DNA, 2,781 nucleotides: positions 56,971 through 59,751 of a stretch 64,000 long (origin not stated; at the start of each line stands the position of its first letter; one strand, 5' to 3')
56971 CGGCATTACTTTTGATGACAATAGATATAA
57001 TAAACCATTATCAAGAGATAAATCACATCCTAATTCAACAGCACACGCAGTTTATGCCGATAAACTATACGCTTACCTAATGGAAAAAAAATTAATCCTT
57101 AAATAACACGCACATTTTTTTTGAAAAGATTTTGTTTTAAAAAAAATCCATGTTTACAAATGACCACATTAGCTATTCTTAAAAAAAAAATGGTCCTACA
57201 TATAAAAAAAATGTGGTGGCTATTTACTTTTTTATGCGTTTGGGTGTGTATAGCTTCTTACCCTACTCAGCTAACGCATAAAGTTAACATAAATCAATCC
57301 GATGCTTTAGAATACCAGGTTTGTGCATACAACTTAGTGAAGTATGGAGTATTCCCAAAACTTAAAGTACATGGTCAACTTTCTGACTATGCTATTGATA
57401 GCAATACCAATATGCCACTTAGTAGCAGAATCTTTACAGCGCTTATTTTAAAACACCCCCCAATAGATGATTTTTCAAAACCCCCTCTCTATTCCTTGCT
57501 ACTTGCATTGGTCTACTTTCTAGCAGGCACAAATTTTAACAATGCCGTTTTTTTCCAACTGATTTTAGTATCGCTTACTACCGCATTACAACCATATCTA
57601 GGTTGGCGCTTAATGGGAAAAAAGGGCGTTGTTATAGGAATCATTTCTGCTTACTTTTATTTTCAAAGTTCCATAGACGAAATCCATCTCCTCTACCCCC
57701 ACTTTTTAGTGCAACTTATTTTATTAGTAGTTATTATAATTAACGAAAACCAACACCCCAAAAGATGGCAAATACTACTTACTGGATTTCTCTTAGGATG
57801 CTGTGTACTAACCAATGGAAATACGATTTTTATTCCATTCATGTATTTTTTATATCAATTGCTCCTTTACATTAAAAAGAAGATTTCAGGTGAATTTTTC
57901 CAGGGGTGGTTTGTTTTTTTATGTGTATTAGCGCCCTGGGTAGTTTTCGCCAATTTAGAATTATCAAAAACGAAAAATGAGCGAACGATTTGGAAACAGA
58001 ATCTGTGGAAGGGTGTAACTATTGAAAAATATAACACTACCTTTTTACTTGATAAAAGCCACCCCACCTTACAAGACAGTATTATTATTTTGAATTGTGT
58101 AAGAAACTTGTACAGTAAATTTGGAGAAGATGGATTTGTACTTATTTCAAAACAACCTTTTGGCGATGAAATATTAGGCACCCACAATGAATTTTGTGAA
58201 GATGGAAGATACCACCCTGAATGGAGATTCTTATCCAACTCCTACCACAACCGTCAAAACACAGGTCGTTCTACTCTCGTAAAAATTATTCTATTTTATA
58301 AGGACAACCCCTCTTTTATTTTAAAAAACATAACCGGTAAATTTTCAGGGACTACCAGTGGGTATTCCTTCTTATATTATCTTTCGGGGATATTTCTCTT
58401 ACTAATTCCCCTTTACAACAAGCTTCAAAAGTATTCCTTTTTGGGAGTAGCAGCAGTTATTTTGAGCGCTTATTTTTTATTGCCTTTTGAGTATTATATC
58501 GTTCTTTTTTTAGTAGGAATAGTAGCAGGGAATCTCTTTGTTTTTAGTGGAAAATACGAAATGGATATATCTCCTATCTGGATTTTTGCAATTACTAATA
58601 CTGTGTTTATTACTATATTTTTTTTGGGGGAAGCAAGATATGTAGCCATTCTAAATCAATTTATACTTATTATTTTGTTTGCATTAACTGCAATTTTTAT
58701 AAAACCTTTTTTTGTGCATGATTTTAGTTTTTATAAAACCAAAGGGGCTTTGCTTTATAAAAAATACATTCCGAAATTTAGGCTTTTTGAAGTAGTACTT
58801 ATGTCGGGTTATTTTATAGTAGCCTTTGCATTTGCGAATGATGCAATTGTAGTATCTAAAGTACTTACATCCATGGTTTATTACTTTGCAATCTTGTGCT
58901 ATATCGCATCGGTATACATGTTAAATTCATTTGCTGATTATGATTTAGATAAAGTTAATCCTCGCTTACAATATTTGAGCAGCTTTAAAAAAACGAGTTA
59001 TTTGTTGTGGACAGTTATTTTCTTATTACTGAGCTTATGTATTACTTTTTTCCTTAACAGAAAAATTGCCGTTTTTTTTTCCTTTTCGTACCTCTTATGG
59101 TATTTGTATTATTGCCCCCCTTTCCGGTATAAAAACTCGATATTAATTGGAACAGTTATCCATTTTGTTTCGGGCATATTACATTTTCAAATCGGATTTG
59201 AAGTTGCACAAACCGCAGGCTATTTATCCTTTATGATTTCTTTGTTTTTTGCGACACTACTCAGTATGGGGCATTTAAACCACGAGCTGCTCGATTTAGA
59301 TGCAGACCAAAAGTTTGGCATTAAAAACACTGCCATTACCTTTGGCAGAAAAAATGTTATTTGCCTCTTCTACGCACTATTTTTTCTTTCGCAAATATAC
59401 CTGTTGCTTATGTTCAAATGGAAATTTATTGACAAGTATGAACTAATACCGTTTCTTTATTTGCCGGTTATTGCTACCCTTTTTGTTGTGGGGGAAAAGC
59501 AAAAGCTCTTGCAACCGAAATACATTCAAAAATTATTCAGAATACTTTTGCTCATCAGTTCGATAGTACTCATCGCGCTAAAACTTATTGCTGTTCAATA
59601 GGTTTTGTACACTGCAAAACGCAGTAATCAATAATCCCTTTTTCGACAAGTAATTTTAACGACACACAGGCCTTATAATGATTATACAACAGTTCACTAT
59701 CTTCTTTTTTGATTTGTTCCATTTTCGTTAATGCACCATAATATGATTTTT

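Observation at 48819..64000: Accessory locus joining polyprenyl-phosphate glycosylation parts to four Fe(II)/2OG oxygenases and a B12-radical SAM/methyltransferase pair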

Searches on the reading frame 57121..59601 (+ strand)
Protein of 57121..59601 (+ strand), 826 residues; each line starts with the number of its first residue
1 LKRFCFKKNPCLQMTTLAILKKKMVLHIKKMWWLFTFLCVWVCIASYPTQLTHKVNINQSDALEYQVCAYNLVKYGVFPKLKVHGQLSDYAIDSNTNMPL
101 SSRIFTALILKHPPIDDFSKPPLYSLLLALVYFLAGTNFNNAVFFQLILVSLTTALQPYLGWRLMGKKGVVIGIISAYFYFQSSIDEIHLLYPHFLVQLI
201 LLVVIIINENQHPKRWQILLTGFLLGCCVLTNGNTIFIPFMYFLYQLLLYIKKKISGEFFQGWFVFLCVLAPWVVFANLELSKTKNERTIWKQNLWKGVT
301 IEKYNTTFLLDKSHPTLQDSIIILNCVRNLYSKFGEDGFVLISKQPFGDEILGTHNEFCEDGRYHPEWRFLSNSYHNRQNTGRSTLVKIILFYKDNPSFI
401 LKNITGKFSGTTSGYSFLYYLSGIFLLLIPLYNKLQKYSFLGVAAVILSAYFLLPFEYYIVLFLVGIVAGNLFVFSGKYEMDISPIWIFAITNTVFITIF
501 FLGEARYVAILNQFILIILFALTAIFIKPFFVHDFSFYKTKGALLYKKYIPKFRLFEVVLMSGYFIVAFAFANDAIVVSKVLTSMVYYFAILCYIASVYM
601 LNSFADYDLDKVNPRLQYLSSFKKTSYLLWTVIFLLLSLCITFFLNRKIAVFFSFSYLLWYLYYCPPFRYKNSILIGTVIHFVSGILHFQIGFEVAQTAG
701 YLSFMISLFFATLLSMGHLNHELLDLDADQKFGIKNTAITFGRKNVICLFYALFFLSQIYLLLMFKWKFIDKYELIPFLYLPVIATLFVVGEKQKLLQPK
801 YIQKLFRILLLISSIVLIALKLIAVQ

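Call 5: search_protein_families(library=pfam, proteins=[window:57121-59601:+], max_evalue=0.01)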
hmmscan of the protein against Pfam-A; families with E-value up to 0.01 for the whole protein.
window:57121-59601:+ (826 aa): 1 family
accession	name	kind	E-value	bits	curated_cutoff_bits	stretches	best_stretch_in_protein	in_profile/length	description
PF01040.23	UbiA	-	1.1e-16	61.3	34.2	1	568-768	8-210/250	UbiA prenyltransferase family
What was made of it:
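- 58756..59601 (+): C-terminal half of the fusion: a UbiA-superfamily prenyltransferase domain with invariant N602/D606/D610 and D725/D729 motifs. Pfam UbiA 1.1e-16 (call 5).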

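Call 8: search_protein_families(library=ncbifam, proteins=[window:57121-59601:+], max_evalue=0.01)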
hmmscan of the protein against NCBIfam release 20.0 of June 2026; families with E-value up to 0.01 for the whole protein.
window:57121-59601:+ (826 aa): 1 family
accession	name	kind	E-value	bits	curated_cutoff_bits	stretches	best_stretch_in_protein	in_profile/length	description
NF005742.0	PRK07566.1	equivalog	1.3e-07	31.1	313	1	577-767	63-257/315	chlorophyll synthase ChlG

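Call 11: find_homologous_proteins(query=window:57121-59601:+)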
Query window:57121-59601:+ (826 aa): 7 proteins with E <= 0.001 among 8000 candidates.
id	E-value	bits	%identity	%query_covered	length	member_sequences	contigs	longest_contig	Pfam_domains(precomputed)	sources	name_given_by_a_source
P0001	0.0e+0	1843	100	100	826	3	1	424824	PF01040.24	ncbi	-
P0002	1.0e-197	677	43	94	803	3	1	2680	PF01040.24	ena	-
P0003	2.3e-168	580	40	93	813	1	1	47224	PF01040.24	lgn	-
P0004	2.3e-168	580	41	93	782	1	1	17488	PF01040.24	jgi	jgi:4-hydroxybenzoate polyprenyltransferase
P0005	8.6e-158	545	39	93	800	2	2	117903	PF01040.24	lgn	-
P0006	2.1e-138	481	38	91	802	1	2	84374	PF01040.24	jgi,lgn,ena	jgi:4-hydroxybenzoate polyprenyltransferase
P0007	8.3e-137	476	36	96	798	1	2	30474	PF01040.24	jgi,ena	-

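Call 12: find_encoding_contigs(protein=P0001, flank=10000, max_places=4)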
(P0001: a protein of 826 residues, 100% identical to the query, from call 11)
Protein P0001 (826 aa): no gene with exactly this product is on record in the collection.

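Call 13: find_encoding_contigs(protein=P0003, flank=10000, max_places=3)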
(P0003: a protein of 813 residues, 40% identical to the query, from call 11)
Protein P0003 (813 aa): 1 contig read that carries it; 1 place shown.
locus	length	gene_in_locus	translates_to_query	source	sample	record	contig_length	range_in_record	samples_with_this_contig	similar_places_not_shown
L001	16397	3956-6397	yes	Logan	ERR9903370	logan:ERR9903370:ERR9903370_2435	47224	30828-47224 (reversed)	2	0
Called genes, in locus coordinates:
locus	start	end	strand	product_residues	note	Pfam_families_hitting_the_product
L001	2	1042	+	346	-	?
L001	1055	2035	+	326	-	PF05721:PhyH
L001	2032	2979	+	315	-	PF05721:PhyH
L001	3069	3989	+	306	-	PF00106:adh_short, PF23441:SDR (faint), PF13561:adh_short_C2, PF00106:adh_short, PF13561:adh_short_C2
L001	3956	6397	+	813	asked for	PF01040:UbiA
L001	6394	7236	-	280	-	PF02353:CMAS, PF05175:MTS (weak), PF00891:Methyltransf_2 (weak), PF13489:Methyltransf_23, PF13847:Methyltransf_31, PF08241:Methyltransf_11, PF08242:Methyltransf_12, PF13649:Methyltransf_25, +1 more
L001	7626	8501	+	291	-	PF05721:PhyH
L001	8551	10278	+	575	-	PF05721:PhyH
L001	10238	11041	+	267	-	PF05721:PhyH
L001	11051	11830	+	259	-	PF05721:PhyH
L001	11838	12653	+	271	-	PF05721:PhyH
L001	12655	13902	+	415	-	PF00005:ABC_tran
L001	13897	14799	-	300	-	PF05721:PhyH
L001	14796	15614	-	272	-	PF05721:PhyH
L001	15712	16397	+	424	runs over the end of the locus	-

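Call 14: find_encoding_contigs(protein=P0005, flank=10000, max_places=3)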
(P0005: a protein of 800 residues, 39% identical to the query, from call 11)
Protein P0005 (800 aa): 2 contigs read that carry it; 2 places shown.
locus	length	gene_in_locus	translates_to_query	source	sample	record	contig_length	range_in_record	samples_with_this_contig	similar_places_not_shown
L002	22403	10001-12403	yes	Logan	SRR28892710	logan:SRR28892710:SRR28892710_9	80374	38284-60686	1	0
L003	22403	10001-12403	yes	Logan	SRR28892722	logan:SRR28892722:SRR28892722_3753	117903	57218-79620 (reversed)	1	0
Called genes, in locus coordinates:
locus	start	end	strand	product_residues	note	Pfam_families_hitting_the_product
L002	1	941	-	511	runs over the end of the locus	PF00221:Lyase_aromatic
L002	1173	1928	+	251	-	PF01061:ABC2_membrane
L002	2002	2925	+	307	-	PF05721:PhyH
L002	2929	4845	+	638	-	PF05721:PhyH, PF13759:2OG-FeII_Oxy_5 (faint), PF05721:PhyH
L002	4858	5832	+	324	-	PF05721:PhyH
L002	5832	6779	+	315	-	PF05721:PhyH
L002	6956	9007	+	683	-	PF18962:Por_Secre_tail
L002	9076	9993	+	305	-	PF00106:adh_short, PF13561:adh_short_C2, PF00106:adh_short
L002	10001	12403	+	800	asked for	PF01040:UbiA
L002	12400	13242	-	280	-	PF02353:CMAS, PF05175:MTS (weak), PF00891:Methyltransf_2 (weak), PF13489:Methyltransf_23, PF13847:Methyltransf_31, PF08241:Methyltransf_11, PF08242:Methyltransf_12, PF13649:Methyltransf_25, +1 more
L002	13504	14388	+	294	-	PF05721:PhyH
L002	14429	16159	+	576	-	PF05721:PhyH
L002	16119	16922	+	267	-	PF05721:PhyH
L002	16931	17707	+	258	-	PF05721:PhyH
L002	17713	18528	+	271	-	PF05721:PhyH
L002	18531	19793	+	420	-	PF00005:ABC_tran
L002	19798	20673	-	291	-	PF05721:PhyH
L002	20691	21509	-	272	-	PF05721:PhyH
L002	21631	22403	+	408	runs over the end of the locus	-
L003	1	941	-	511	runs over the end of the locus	PF00221:Lyase_aromatic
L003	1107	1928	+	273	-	PF01061:ABC2_membrane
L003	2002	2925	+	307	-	PF05721:PhyH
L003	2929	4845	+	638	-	PF05721:PhyH, PF13759:2OG-FeII_Oxy_5 (faint), PF05721:PhyH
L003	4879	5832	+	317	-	PF05721:PhyH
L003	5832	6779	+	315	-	PF05721:PhyH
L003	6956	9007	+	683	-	PF18962:Por_Secre_tail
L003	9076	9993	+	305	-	PF00106:adh_short, PF13561:adh_short_C2, PF00106:adh_short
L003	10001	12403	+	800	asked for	PF01040:UbiA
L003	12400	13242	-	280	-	PF02353:CMAS, PF05175:MTS (weak), PF00891:Methyltransf_2 (weak), PF13489:Methyltransf_23, PF13847:Methyltransf_31, PF08241:Methyltransf_11, PF08242:Methyltransf_12, PF13649:Methyltransf_25, +1 more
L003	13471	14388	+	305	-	PF05721:PhyH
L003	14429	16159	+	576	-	PF05721:PhyH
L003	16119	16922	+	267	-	PF05721:PhyH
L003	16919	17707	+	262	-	PF05721:PhyH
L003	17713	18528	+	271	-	PF05721:PhyH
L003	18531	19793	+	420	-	PF00005:ABC_tran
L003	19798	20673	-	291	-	PF05721:PhyH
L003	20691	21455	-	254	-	PF05721:PhyH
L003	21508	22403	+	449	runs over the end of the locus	-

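Call 15: find_encoding_contigs(protein=P0006, flank=10000, max_places=3)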
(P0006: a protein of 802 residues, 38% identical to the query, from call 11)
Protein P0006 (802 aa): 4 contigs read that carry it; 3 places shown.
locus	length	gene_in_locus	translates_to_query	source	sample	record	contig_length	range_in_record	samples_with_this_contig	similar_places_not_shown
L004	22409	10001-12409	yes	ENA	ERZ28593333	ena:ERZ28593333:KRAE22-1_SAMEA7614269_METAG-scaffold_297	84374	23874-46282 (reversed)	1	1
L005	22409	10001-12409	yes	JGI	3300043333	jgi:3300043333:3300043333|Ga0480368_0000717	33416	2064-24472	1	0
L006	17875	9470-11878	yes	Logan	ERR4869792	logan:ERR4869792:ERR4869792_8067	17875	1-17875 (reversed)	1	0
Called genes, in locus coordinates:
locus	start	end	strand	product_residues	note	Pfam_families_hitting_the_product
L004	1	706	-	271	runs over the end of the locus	PF05721:PhyH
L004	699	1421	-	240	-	PF05721:PhyH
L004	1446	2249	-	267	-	PF05721:PhyH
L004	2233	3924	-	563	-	PF05721:PhyH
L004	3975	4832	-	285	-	PF05721:PhyH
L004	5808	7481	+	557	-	PF02310:B12-binding, PF04055:Radical_SAM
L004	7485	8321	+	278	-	PF00891:Methyltransf_2 (weak), PF02353:CMAS, PF05175:MTS (weak), PF13489:Methyltransf_23, PF13847:Methyltransf_31, PF08241:Methyltransf_11, PF08242:Methyltransf_12, PF13649:Methyltransf_25, +1 more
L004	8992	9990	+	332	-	PF00106:adh_short, PF13561:adh_short_C2, PF00106:adh_short (weak)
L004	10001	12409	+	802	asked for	PF01040:UbiA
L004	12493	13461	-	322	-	PF05721:PhyH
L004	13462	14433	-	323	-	PF05721:PhyH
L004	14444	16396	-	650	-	PF05721:PhyH, PF13759:2OG-FeII_Oxy_5 (faint), PF05721:PhyH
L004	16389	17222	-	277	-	PF01061:ABC2_membrane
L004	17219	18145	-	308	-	PF05721:PhyH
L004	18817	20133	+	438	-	PF00919:UPF0004, PF04055:Radical_SAM, PF01938:TRAM (weak), PF18693:TRAM_2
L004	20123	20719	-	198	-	PF00814:TsaD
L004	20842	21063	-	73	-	PF11387:DUF2795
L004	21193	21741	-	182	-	PF01923:Cob_adeno_trans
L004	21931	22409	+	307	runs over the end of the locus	PF01073:3Beta_HSD, PF01370:Epimerase, PF02719:Polysacc_synt_2, PF04321:RmlD_sub_bind, PF13460:NAD_binding_10, PF16363:GDP_Man_Dehyd, PF07993:NAD_binding_4 (weak)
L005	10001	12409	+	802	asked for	PF01040:UbiA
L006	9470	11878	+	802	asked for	PF01040:UbiA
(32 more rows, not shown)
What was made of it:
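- The L004 cluster ends on housekeeping genes on one side (call 15).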

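Call 16: find_encoding_contigs(protein=P0007, flank=10000, max_places=3)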
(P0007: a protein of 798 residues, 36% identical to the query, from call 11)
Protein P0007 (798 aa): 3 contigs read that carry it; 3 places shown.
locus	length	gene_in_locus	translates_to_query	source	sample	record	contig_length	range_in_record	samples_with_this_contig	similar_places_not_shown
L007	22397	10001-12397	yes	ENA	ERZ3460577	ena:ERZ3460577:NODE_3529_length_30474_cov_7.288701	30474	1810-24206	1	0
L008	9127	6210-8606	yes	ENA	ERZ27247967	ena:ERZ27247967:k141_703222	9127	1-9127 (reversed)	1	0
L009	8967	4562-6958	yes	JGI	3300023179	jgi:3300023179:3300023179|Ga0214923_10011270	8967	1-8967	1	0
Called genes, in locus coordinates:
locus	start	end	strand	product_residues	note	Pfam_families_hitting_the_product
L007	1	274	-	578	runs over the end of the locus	PF05721:PhyH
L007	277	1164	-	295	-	PF05721:PhyH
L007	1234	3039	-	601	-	PF06762:LMF1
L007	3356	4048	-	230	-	PF05721:PhyH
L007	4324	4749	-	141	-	-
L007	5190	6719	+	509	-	PF02310:B12-binding, PF04055:Radical_SAM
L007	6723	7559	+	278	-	PF00891:Methyltransf_2 (weak), PF02353:CMAS, PF05175:MTS (weak), PF13489:Methyltransf_23, PF13847:Methyltransf_31, PF08241:Methyltransf_11, PF08242:Methyltransf_12, PF13649:Methyltransf_25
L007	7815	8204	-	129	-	PF22814:WelO5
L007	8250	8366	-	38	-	-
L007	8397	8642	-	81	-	-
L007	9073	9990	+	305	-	PF00106:adh_short, PF13561:adh_short_C2, PF00106:adh_short (weak)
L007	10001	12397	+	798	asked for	PF01040:UbiA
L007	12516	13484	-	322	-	PF05721:PhyH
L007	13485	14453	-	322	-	PF05721:PhyH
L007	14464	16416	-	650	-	PF05721:PhyH, PF13759:2OG-FeII_Oxy_5 (faint), PF05721:PhyH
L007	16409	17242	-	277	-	PF01061:ABC2_membrane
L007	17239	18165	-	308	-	PF05721:PhyH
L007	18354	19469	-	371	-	PF00155:Aminotran_1_2, PF00266:Aminotran_5 (weak), PF01041:DegT_DnrJ_EryC1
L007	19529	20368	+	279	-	-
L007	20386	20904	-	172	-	PF13302:Acetyltransf_3, PF13523:Acetyltransf_8 (weak)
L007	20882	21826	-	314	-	PF00535:Glycos_transf_2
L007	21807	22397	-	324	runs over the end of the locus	PF08545:ACP_syn_III, PF08541:ACP_syn_III_C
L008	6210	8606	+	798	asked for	PF01040:UbiA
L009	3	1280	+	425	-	?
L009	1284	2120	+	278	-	PF00891:Methyltransf_2 (weak), PF02353:CMAS, PF05175:MTS (weak), PF13489:Methyltransf_23, PF13847:Methyltransf_31, PF08241:Methyltransf_11, PF08242:Methyltransf_12, PF13649:Methyltransf_25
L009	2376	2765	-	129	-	PF22814:WelO5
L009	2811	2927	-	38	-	-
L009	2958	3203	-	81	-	-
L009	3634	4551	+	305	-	PF00106:adh_short, PF13561:adh_short_C2, PF00106:adh_short (weak)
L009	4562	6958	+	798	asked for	PF01040:UbiA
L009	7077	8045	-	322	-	PF05721:PhyH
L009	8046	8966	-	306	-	?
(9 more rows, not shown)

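Call 17: find_encoding_contigs(protein=P0004, flank=10000, max_places=3)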
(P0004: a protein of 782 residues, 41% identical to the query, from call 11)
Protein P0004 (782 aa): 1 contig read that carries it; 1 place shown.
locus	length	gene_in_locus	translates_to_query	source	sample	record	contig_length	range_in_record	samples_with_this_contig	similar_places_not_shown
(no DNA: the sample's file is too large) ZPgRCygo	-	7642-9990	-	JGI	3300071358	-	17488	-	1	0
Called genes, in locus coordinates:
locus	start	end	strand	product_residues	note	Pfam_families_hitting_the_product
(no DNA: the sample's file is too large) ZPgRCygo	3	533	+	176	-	?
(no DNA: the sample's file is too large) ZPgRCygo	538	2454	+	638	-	PF05721:PhyH, PF13759:2OG-FeII_Oxy_5 (faint), PF05721:PhyH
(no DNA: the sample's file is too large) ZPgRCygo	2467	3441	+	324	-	PF05721:PhyH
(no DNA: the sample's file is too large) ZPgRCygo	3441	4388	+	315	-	PF05721:PhyH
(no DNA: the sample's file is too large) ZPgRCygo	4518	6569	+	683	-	PF18962:Por_Secre_tail (weak)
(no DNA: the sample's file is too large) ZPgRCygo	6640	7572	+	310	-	PF00106:adh_short, PF23441:SDR (faint), PF13561:adh_short_C2, PF00106:adh_short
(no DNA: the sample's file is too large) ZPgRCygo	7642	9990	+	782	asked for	PF01040:UbiA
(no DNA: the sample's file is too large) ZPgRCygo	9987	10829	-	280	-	PF02353:CMAS, PF05175:MTS (weak), PF00891:Methyltransf_2, PF13489:Methyltransf_23, PF13847:Methyltransf_31, PF08241:Methyltransf_11, PF08242:Methyltransf_12, PF13649:Methyltransf_25, +1 more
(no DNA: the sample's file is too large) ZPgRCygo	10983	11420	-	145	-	-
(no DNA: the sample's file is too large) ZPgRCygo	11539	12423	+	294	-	PF05721:PhyH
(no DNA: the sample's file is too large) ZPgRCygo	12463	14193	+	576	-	PF05721:PhyH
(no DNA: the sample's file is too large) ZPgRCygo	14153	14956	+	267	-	PF05721:PhyH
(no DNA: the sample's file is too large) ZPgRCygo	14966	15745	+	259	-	PF05721:PhyH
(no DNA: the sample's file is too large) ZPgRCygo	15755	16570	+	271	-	PF05721:PhyH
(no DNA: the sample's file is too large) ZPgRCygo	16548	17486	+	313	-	?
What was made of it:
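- A classical polysaccharide is therefore unlikely (calls 13-17). An SDR lies directly upstream in four of five lineages (calls 13-17).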

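Call 20: search_solved_structures(query=A1, max_evalue=10, show_alignments=3)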
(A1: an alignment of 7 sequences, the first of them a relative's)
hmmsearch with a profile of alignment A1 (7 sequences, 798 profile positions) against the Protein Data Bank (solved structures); distinct sequences matched with E-value up to 10: 2.
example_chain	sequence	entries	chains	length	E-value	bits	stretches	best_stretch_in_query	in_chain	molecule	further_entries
4tq3_A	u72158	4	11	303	5.3e-05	24.9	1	598-754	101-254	Prenyltransferase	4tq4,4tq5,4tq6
7w5z_N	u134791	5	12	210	0.84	11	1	149-172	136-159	Transmembrane protein, putative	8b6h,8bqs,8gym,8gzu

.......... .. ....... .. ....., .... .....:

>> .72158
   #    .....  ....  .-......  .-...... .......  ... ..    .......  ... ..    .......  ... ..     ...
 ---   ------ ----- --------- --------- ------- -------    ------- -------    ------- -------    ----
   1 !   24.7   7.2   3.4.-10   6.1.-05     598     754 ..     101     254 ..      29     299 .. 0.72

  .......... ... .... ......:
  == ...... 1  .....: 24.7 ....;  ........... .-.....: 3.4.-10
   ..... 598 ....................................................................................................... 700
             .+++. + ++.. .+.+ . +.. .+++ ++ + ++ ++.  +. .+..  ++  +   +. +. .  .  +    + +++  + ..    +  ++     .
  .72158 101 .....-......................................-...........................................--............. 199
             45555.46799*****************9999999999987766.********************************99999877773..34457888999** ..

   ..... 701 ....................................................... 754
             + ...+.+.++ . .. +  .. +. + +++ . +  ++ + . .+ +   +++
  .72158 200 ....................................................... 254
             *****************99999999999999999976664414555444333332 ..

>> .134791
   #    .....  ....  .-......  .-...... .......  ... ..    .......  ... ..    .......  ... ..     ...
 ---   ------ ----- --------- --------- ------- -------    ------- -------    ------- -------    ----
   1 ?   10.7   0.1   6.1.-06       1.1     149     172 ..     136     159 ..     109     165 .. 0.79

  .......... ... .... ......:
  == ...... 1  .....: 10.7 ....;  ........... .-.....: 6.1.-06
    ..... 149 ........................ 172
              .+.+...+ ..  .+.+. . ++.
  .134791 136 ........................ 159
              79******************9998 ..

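Call 25: find_related_loci(query=A1, collection=genome_contigs, flank=10000)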
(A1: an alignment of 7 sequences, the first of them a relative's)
Query A1 (826 aa) in genome_contigs; peptide patterns used: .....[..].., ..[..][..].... (x = any residue, [..] = any of these).
58 stretches matched a pattern, but none encodes a relative of the query by tblastn (E <= 1e-3).
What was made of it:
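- The fusion family is absent from 185,579 species genomes, whereas O-antigen parts are common (call 25).
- Tried and rejected: The scan with the fusion alignment gave no relative (call 25).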

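Call 35: predict_structure(alignment_id=A1)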
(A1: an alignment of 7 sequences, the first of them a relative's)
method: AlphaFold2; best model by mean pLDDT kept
length: 826 residues; sequences in the alignment: 7
mean_pLDDT: 56.6   pTM: 0.37
mean pLDDT of the five models: 56.6, 55.7, 54.3, 51.4, 46.1
residues with pLDDT >= 90: 3; 70-90: 223; 50-70: 259; < 50: 341
segments of 3 or more residues with pLDDT < 50: 1-17, 20-24, 27-31, 38-139, 229-239, 283-288, 290-382, 384-386, 401-416, 473-475, 477-484, 492-542, 575-580
pLDDT, mean of each block of 10 residues (from residue 1): 36 43 47 49 37 31 41 38 40 36 39 34 43 47 65 74 69 72 60 59 63 60 55 44 57 56 57 53 47 36 34 37 36 29 29 32 37 47 50 55 44 49 57 53 61 54 56 48 50 47 41 46 41 42 52 68 65 48 69 88 85 74 80 81 77 86 77 70 79 66 71 77 72 62 77 85 79 81 83 79 78 71 51
secondary structure, 60 per line:
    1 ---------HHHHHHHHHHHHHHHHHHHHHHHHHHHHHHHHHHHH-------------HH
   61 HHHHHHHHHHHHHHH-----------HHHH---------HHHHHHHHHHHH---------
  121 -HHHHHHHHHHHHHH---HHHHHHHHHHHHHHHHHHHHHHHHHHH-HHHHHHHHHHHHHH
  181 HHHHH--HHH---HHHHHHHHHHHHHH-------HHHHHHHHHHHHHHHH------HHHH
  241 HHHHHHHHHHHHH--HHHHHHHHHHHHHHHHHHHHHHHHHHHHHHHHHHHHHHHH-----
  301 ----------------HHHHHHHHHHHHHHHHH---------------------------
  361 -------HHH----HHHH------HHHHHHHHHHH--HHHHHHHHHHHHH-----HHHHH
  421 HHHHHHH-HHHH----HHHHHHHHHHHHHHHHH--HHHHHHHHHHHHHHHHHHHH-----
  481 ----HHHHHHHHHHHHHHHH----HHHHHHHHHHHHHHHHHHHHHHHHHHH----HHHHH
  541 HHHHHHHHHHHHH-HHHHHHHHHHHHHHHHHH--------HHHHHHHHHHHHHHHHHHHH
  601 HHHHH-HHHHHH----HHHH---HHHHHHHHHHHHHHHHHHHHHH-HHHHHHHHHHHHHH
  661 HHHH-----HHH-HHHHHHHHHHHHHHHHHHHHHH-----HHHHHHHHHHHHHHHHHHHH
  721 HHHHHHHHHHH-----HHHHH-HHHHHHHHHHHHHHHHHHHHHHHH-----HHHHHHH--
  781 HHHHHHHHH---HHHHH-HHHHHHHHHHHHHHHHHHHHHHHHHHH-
elements in order (helices of 4 or more, strands of 3 or more residues): H10-45 H59-75 H87-90 H100-111 H122-135 H139-165 H167-185 H194-207 H215-230 H237-253 H256-295 H317-333 H375-378 H385-395 H398-410 H416-427 H429-432 H437-453 H456-475 H485-500 H505-531 H536-553 H555-572 H581-605 H607-612 H617-620 H624-645 H647-664 H674-695 H701-731 H737-741 H743-766 H772-778 H781-789 H793-797 H799-825
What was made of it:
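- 57121..58755 (+): N-terminal half (aa 1-545) of the 826-aa fusion: a divergent ArnT/PMT_2-like GT-C domain. It carries the D61-x-x-E64-Y65...N71 and K120-P-P-L-Y124 motifs and a conserved roughly 130-aa loop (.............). The AF2 model is poor here, pLDDT below 50 (call 35).
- Tried and rejected: With 7 sequences, only the UbiA half was usable (call 35).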
